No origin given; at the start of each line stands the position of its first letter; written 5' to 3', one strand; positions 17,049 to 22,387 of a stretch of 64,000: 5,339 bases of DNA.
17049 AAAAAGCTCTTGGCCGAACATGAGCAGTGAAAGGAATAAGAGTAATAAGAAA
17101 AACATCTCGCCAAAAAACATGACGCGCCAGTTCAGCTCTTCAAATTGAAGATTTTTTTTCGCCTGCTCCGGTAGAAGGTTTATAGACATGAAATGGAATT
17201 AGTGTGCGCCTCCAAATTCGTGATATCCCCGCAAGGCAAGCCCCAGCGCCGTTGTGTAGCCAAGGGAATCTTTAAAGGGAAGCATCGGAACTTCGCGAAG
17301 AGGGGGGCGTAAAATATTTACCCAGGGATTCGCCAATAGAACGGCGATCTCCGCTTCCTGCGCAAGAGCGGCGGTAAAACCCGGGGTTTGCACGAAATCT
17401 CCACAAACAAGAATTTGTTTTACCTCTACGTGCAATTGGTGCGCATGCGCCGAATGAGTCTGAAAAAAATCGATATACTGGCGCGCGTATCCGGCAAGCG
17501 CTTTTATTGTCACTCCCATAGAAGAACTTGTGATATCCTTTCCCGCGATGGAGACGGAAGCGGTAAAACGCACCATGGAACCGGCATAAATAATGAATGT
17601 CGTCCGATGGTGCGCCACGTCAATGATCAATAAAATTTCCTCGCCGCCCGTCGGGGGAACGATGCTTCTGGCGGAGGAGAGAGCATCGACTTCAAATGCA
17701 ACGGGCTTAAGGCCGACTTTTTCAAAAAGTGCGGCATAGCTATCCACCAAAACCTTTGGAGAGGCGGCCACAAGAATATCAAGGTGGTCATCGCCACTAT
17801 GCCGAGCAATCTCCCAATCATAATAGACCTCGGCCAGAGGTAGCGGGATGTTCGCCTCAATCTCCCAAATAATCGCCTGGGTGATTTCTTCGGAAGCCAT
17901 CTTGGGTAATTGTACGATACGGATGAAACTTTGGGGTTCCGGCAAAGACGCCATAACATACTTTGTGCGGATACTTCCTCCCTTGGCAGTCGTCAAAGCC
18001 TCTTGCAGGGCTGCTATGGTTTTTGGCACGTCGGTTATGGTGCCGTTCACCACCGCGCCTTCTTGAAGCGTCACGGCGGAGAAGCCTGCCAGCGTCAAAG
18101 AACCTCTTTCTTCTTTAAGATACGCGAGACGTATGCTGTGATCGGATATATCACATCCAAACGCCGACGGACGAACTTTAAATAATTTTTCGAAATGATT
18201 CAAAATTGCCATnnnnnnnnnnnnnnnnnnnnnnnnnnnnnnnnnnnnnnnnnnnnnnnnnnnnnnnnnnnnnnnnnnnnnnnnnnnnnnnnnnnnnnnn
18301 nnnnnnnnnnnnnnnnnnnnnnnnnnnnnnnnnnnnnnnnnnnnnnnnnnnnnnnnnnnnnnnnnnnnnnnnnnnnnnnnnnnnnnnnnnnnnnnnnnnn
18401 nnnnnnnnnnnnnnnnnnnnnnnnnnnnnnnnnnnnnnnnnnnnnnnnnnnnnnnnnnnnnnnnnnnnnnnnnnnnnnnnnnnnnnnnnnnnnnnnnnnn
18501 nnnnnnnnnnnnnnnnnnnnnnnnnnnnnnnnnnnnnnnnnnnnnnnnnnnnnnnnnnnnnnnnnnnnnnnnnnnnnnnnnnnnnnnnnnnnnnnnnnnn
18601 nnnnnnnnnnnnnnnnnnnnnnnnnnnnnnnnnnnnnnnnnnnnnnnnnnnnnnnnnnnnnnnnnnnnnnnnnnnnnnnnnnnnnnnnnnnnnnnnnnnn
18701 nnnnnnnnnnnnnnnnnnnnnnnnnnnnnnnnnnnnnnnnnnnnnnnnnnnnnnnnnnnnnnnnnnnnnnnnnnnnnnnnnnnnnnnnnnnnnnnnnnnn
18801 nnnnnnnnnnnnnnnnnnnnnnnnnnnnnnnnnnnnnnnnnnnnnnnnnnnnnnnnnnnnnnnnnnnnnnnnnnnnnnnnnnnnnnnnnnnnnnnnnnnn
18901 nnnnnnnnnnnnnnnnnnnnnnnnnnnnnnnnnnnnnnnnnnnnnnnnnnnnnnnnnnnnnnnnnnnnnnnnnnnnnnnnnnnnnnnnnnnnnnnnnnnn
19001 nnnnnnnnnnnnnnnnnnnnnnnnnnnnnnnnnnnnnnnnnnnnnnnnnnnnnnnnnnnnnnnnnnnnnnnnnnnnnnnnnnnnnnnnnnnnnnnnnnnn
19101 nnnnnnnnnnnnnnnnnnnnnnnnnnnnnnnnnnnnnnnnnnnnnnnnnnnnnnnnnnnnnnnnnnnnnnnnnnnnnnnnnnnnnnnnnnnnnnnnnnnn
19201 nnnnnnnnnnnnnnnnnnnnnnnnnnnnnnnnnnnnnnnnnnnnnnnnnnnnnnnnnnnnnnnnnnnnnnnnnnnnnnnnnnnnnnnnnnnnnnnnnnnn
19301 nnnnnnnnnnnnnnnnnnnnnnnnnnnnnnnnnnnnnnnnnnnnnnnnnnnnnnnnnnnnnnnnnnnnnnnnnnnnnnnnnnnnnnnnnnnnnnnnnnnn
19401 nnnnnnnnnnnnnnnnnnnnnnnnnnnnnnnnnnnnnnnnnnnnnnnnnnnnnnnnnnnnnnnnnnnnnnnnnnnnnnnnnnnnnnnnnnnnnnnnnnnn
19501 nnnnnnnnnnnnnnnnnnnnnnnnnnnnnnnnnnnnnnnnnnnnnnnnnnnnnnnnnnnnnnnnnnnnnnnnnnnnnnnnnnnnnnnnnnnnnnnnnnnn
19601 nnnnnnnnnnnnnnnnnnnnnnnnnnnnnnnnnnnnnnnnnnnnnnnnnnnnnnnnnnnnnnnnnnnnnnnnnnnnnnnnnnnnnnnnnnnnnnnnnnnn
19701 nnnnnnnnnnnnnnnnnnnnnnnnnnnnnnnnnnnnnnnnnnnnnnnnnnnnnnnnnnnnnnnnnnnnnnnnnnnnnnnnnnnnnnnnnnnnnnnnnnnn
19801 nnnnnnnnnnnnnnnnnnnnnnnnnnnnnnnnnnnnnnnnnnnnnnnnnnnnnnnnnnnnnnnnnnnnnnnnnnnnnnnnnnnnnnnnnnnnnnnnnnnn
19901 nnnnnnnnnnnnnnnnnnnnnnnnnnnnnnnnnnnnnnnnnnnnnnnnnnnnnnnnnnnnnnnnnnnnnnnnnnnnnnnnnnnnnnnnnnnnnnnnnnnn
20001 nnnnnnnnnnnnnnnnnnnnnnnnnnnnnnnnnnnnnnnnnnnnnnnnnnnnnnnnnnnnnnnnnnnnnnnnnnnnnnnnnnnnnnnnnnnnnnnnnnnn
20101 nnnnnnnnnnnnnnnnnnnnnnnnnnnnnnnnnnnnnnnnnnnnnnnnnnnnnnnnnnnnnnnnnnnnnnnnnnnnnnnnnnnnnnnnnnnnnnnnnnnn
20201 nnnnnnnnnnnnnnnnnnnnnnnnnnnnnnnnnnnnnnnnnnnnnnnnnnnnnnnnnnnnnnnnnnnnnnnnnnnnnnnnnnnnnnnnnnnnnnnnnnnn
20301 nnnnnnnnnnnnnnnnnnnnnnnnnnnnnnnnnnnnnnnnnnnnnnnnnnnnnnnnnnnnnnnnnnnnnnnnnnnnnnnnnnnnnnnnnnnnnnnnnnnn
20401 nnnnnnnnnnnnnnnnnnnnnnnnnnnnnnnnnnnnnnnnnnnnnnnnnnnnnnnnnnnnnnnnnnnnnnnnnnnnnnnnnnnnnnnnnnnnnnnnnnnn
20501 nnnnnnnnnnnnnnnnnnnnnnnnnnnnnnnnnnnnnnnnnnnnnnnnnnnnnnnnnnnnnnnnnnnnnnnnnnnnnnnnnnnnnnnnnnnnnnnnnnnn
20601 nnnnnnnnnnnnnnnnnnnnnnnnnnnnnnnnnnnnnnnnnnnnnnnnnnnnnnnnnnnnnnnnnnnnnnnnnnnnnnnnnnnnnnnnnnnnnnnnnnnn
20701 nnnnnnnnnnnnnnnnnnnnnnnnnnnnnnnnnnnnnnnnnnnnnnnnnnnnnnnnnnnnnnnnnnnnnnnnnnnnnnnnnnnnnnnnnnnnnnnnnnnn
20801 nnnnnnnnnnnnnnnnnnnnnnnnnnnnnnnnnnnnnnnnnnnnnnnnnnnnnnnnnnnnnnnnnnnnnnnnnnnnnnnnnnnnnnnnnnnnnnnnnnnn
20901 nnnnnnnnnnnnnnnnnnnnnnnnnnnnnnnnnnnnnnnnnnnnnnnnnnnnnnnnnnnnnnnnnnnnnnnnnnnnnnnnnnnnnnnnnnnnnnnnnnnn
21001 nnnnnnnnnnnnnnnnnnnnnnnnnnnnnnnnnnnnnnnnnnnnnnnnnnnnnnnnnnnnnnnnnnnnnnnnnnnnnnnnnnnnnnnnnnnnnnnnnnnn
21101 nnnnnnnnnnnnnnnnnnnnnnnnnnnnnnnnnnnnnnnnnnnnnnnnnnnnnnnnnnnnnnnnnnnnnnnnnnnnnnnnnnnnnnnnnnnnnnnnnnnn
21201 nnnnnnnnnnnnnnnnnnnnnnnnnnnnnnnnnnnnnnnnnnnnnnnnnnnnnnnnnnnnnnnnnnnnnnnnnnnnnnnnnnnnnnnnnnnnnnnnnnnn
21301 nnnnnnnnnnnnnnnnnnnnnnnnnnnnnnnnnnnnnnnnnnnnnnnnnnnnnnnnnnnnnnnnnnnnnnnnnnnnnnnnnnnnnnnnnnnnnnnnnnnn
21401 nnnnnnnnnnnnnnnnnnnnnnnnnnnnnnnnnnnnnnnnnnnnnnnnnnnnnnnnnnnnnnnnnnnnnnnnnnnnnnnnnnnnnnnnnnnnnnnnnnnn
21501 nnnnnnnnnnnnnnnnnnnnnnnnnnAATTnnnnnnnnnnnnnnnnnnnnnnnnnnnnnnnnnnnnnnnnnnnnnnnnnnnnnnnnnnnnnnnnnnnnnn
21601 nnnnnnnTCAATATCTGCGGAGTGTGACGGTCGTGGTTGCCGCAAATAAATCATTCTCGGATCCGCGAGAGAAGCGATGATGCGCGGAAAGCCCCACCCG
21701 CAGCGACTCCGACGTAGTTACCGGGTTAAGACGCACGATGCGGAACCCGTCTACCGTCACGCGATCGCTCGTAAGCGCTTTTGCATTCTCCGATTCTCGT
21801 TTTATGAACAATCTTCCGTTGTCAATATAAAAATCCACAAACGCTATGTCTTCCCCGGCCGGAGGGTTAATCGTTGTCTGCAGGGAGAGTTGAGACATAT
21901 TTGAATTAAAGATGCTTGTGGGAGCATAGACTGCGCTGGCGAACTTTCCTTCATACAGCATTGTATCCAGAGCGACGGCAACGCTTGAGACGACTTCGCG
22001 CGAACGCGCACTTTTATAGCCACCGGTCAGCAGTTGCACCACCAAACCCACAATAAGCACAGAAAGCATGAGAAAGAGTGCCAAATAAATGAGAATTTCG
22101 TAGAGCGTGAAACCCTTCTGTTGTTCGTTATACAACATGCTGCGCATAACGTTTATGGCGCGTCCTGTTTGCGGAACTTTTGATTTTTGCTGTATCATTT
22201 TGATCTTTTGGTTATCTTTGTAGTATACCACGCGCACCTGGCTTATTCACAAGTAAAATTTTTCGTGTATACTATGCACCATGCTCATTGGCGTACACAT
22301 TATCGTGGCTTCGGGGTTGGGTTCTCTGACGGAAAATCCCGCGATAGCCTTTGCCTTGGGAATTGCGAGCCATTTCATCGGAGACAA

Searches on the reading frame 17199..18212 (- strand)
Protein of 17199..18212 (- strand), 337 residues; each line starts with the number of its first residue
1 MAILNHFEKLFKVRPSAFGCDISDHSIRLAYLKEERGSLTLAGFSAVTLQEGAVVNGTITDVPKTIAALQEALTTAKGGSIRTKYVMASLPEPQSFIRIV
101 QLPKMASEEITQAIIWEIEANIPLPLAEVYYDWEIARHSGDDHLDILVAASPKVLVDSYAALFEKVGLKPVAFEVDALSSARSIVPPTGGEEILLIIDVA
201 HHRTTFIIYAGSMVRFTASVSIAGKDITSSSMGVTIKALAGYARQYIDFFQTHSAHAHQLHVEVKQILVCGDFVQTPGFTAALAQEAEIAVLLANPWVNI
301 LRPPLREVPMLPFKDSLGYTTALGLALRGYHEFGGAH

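Call 10: search_protein_families(library=pfam, proteins=[window:17199-18212:-], max_evalue=0.001)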
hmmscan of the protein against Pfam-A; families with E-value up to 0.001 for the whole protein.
window:17199-18212:- (337 aa): 1 family
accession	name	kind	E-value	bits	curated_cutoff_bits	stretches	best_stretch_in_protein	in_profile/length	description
PF11104.14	PilM_2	-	1.5e-29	103.5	27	2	19-229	1-217/340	Type IV pilus assembly protein PilM;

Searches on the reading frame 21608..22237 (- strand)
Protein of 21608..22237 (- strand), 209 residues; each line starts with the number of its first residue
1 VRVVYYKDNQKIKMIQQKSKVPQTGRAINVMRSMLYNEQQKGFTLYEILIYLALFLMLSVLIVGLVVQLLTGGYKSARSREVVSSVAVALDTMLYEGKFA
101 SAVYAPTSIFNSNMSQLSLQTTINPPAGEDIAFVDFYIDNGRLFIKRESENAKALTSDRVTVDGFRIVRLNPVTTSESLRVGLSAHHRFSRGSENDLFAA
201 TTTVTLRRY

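Call 10: search_protein_families(library=pfam, proteins=[window:21608-22237:-], max_evalue=0.001)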
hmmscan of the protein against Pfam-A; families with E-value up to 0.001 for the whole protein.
window:21608-22237:- (209 aa): 0 families

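Call 58: search_protein_families(library=ncbifam, proteins=[window:21608-22237:-], max_evalue=10)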
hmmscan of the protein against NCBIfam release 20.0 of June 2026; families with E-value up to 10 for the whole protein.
window:21608-22237:- (209 aa): 9 families
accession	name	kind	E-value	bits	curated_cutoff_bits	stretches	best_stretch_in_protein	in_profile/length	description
NF041013.1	T4P_ComGE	equivalog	2.9e-05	24.1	49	1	39-92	2-55/83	competence type IV pilus minor pilin ComGE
NF041002.1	pilin_ComGF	equivalog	0.0021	18.3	80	1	40-71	1-32/139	competence type IV pilus minor pilin ComGF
NF007848.0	PRK10557.1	equivalog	0.0035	16.7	120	2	36-64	6-31/192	prepilin peptidase-dependent protein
NF007334.0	PRK09823.1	equivalog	0.04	14.2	177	1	22-72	19-68/160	putative inner membrane protein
TIGR02532.1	IV_pilin_GFxxxE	domain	0.063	13.2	16.3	1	40-62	1-23/24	prepilin-type N-terminal cleavage/methylation domain-containing protein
TIGR01710.1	typeII_sec_gspG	equivalog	0.15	12.1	88.85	1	41-93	1-52/134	type II secretion system major pseudopilin GspG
TIGR01711.1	gspJ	equivalog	0.17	11.7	64.85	1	41-83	1-43/192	type II secretion system minor pseudopilin GspJ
NF040982.1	ComGD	equivalog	0.18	12.2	70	1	40-67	1-28/139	competence type IV pilus minor pilin ComGD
NF007800.0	PRK10506.1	equivalog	0.18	11.6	158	1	37-60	5-28/163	prepilin peptidase-dependent protein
